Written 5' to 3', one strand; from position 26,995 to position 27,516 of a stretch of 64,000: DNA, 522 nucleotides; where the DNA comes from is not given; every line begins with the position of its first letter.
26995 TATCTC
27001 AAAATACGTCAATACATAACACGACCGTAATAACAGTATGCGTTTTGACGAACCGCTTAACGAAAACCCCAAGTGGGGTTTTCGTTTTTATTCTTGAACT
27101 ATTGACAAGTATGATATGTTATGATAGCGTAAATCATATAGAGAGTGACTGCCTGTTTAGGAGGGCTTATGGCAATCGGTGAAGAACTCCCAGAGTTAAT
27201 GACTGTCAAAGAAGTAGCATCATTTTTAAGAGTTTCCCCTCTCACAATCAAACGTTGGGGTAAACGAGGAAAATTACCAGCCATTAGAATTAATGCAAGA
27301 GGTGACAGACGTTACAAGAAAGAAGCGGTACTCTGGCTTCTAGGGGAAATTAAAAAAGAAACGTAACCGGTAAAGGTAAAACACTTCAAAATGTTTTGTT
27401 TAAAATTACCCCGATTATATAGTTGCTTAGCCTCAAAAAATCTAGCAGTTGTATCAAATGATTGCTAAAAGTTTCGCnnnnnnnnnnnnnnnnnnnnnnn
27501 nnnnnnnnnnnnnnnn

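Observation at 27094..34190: Accessory-looking cell-envelope cluster inserted where rpoBC is expected: HTH, hypothetical + GT4, GT4, a second MreB, a PEGA/beta-propeller membrane protein, and a sortase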

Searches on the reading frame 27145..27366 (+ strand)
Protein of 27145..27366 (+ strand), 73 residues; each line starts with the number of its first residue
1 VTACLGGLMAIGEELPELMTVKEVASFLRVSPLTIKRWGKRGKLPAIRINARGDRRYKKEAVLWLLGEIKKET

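Call 4: search_protein_families(library=pfam, proteins=[window:27145-27366:+], max_evalue=0.01)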
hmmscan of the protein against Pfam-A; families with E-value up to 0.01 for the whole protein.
window:27145-27366:+ (73 aa): 4 families
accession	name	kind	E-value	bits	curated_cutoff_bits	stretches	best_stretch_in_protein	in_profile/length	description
PF12728.13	HTH_17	-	3.9e-10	40.3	27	1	18-62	1-43/51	Helix-turn-helix domain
PF13411.12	MerR_1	-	8e-09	35.9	21.6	1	19-65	1-46/69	MerR HTH family regulatory protein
PF00376.29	MerR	-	2.1e-07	31.1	28.2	1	20-57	1-38/38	MerR family regulatory protein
PF13542.12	HTH_Tnp_ISL3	-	0.0014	18.5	27.4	1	10-38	19-46/51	Helix-turn-helix domain of transposase family ISL3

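Call 5: search_protein_families(library=ncbifam, proteins=[window:27145-27366:+], max_evalue=0.01)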
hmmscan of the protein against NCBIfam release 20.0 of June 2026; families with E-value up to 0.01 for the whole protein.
window:27145-27366:+ (73 aa): 5 families
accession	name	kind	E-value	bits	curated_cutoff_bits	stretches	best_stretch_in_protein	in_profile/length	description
NF033787.1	HTH_BldC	subfamily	7.1e-12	45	77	1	17-66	1-49/49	BldC family transcriptional regulator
TIGR01764.1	excise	domain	1.9e-08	34.5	28.8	1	18-62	1-43/49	excisionase family DNA-binding protein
NF047737.1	antiphage_MADS1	equivalog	1.3e-06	28.5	80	1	17-60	2-43/49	methylation-associated defense system helix-turn-helix domain-containing protein MAD1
NF033518.0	transpos_IS607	equivalog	0.00034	20.2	110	1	22-70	1-48/187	IS607 family transposase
NF009648.0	PRK13182.1-4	equivalog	0.0016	18.5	170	1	19-71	1-51/184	chromosome-anchoring protein RacA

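Call 84: search_protein_families(library=padloc, proteins=[window:27169-27366:+], max_evalue=0.001)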
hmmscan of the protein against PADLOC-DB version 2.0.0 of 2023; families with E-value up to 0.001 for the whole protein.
window:27169-27366:+ (65 aa): 1 family
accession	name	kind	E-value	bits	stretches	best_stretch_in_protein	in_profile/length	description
PDLC04133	mad1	-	1.8e-11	42.2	1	9-58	4-51/60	mads_1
